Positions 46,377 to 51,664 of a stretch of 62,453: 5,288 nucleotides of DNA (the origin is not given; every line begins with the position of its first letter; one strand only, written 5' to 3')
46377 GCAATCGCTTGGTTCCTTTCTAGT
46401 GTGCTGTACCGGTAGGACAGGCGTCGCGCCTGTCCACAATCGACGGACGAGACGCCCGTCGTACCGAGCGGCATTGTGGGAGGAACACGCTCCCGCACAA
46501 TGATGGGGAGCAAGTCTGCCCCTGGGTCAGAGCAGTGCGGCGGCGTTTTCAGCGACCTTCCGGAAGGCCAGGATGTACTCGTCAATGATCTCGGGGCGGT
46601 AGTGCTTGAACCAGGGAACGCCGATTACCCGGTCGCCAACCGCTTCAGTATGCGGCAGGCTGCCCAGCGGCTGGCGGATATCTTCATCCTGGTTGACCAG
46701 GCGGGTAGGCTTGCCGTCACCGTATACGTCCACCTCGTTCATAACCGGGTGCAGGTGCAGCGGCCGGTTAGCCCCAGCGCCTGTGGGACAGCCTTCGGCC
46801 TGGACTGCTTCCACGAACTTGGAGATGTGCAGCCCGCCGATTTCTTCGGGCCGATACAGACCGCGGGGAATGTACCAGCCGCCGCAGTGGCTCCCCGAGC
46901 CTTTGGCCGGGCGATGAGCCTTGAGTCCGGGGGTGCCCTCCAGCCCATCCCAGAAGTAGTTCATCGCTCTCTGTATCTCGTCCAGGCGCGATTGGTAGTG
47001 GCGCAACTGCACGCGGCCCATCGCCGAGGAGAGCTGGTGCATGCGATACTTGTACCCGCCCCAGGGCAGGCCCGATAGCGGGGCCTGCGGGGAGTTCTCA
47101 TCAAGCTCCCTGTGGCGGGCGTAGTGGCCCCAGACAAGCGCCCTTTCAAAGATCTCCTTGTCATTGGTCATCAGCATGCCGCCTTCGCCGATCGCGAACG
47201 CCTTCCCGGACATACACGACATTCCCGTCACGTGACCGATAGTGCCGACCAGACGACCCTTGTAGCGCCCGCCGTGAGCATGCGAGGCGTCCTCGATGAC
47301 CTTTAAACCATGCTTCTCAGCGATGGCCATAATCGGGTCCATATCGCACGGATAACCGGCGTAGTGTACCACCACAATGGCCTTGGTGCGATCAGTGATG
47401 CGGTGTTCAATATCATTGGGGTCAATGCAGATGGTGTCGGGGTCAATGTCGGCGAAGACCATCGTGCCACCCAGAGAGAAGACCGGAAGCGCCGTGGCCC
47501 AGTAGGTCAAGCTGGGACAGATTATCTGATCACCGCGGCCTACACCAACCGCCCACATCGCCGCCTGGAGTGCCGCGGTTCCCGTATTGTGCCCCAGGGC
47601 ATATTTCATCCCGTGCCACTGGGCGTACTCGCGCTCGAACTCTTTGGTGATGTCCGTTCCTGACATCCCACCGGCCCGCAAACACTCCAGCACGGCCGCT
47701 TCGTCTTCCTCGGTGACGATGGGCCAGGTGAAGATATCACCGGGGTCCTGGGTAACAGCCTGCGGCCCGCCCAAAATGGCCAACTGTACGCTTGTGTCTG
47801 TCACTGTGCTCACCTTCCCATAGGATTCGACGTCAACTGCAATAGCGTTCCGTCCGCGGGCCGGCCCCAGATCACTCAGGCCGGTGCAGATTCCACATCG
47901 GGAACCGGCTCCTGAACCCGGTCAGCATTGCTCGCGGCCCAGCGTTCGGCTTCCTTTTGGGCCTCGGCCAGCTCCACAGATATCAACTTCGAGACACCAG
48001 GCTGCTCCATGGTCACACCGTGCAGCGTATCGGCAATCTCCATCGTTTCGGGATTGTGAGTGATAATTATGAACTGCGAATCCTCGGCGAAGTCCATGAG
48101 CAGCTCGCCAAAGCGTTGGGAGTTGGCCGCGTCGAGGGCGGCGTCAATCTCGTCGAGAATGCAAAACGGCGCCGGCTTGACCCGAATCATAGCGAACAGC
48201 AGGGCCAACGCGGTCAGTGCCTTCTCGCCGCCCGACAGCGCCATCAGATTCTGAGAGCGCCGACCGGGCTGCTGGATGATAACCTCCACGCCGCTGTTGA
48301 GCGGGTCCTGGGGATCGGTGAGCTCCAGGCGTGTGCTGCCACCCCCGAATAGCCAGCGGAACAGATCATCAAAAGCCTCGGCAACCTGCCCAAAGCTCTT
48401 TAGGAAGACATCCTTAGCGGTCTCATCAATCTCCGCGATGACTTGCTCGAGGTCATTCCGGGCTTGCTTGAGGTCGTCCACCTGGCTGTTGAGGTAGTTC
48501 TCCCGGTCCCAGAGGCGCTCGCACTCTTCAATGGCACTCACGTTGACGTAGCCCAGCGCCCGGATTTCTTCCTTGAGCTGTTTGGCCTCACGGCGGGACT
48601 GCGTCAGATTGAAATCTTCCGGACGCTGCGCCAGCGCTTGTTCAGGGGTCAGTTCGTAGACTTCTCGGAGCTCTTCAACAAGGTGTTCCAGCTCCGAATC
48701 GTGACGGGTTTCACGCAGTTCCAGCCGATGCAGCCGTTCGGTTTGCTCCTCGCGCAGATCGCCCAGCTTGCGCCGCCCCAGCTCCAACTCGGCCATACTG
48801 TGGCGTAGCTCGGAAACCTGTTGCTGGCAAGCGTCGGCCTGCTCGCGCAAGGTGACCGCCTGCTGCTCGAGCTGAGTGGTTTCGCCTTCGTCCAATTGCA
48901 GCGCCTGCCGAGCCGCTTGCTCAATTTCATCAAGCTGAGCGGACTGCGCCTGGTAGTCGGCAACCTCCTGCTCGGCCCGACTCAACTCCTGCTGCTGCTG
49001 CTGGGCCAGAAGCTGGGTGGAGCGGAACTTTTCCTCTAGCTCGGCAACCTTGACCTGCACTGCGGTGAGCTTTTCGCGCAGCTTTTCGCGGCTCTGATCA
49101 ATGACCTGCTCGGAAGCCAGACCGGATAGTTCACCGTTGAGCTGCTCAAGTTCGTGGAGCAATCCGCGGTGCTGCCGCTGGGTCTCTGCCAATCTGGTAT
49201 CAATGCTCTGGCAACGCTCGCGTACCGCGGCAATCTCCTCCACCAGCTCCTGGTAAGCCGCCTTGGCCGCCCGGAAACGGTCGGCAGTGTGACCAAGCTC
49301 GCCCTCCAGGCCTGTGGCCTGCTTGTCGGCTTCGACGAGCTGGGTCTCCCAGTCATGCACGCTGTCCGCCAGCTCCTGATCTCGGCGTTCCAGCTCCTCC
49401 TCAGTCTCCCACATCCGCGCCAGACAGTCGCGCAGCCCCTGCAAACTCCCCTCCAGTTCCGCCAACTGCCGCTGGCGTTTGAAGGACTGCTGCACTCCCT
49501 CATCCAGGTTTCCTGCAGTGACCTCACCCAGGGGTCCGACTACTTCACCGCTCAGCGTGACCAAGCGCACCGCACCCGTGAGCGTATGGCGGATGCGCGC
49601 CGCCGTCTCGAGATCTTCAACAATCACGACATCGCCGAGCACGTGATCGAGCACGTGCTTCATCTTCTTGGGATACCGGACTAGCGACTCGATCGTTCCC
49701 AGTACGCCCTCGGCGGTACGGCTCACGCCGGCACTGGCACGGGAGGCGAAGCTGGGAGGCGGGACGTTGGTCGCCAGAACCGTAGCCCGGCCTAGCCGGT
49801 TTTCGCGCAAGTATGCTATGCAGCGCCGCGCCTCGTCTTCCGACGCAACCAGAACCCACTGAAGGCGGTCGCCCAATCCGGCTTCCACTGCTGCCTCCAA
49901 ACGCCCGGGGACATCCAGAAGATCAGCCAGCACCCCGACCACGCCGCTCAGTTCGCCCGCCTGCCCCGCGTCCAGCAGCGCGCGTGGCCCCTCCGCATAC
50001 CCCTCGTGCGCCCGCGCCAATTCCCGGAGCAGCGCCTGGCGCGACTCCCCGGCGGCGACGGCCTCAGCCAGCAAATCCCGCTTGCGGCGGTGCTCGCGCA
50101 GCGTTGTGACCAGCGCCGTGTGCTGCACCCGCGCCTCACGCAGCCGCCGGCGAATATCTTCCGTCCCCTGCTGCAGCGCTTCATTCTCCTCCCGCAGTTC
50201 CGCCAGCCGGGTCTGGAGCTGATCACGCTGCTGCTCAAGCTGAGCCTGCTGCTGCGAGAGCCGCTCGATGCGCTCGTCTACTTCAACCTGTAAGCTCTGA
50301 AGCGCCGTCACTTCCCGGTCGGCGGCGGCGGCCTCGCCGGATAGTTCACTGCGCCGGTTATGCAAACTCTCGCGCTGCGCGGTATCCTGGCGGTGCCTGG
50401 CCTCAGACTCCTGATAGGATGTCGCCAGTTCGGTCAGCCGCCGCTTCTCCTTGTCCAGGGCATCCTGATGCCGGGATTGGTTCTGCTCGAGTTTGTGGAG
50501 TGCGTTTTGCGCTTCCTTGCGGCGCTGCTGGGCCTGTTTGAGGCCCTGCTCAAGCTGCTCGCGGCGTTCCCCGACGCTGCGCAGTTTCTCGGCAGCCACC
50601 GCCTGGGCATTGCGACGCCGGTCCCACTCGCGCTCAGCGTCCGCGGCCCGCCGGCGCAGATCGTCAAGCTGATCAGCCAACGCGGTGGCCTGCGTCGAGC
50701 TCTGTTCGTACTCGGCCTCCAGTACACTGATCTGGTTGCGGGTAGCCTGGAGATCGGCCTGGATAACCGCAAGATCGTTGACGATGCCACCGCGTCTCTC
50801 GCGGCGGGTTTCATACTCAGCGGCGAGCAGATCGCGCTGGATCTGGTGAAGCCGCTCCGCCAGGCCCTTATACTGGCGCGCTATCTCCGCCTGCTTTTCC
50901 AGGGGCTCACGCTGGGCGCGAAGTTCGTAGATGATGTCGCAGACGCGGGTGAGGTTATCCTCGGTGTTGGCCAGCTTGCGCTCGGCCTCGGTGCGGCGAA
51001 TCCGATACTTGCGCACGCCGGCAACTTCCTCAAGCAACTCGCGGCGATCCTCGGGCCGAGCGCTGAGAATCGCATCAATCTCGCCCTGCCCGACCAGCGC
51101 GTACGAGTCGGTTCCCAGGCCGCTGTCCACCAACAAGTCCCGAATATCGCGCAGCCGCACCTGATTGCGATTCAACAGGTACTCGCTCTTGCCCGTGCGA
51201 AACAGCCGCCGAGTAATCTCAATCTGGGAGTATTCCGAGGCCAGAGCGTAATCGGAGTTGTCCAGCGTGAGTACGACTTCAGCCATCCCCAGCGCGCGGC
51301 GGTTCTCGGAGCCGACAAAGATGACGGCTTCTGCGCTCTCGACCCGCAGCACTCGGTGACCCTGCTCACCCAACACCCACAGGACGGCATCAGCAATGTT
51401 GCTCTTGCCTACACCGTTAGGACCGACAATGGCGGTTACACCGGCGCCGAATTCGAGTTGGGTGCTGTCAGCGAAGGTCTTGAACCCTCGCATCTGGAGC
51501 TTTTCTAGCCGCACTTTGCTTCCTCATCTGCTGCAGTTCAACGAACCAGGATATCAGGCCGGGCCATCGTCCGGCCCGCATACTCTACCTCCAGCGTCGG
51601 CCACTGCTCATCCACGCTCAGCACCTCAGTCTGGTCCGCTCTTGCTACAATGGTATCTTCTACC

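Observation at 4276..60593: Five co-oriented copies of a ~226-bp, TA-flanked, TIR-bounded intergenic element (MITE-like family)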

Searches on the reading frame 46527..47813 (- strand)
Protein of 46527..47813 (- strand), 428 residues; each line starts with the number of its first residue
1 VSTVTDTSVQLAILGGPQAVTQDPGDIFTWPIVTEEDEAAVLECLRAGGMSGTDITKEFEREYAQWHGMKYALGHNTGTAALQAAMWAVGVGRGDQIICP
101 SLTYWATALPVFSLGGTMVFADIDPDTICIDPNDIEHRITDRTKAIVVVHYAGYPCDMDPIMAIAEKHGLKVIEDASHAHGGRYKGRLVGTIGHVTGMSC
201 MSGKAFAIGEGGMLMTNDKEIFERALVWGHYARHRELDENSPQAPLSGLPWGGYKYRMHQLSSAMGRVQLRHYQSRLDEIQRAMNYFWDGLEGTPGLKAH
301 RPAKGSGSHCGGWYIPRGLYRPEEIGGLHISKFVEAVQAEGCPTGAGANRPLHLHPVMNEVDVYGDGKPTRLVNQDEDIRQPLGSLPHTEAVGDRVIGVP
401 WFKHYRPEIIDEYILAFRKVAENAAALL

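Call 30: search_protein_families(library=pfam, proteins=[window:46527-47813:-])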
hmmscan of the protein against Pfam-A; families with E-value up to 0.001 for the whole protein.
window:46527-47813:- (428 aa): 2 families
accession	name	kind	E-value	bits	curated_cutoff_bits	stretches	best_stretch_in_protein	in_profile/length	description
PF01041.23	DegT_DnrJ_EryC1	-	7e-79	266.1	19.8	1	33-389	3-344/360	DegT/DnrJ/EryC1/StrS aminotransferase family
PF00155.27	Aminotran_1_2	-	0.00054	19.7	19.7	1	50-181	38-191/361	Aminotransferase class I and II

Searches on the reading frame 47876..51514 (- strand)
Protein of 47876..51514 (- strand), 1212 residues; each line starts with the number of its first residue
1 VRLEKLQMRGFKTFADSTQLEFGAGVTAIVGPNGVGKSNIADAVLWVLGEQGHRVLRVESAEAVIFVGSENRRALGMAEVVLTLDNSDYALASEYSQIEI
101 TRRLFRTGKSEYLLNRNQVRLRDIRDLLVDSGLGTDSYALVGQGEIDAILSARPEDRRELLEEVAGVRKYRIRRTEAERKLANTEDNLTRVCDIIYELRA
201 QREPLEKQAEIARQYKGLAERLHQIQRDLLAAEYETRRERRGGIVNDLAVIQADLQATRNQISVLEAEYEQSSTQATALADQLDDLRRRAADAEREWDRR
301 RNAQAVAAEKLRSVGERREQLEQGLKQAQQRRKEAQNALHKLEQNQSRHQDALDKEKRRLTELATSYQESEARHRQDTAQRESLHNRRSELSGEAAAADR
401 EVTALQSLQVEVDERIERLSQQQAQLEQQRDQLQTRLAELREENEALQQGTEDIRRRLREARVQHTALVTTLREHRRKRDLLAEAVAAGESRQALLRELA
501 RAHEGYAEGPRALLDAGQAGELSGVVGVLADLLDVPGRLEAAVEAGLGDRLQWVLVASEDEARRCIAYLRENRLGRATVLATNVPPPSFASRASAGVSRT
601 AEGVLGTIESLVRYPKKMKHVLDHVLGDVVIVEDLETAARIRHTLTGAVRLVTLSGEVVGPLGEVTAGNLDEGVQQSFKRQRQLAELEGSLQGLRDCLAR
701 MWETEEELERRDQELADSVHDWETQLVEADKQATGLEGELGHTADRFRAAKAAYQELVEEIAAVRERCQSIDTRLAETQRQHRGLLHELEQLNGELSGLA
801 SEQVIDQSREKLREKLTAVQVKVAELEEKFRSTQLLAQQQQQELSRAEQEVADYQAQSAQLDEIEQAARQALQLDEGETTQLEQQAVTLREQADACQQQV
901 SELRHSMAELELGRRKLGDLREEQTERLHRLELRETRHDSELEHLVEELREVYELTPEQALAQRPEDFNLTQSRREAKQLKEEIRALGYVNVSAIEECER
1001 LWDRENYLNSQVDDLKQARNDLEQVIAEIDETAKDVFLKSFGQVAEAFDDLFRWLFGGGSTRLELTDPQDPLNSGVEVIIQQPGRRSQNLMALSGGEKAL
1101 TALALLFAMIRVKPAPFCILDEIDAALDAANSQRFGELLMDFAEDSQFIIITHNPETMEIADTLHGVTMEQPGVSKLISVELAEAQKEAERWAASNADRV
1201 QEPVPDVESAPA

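Call 30: search_protein_families(library=pfam, proteins=[window:47876-51514:-])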
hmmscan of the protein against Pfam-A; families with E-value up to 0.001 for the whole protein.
window:47876-51514:- (1212 aa): 6 families
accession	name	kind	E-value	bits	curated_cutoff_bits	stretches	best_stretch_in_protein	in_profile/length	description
PF02463.25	SMC_N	-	1.2e-66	224.7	40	1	3-1175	2-219/220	RecF/RecN/SMC N terminal domain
PF06470.18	SMC_hinge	-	1.1e-27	97.1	22.5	1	523-642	2-116/116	SMC proteins Flexible Hinge Domain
PF13175.12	AAA_15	-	1.7e-15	58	32.1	1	1-342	1-263/374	AAA ATPase domain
PF13304.12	AAA_21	-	1.3e-12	48.9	27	2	1007-1158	170-303/304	AAA domain, putative AbiEii toxin, Type IV TA system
PF13476.12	AAA_23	-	1.7e-06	29.3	27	1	5-227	1-198/201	AAA domain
PF13555.12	AAA_29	-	4.5e-06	26.8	27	1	3-49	1-47/61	P-loop containing region of AAA domain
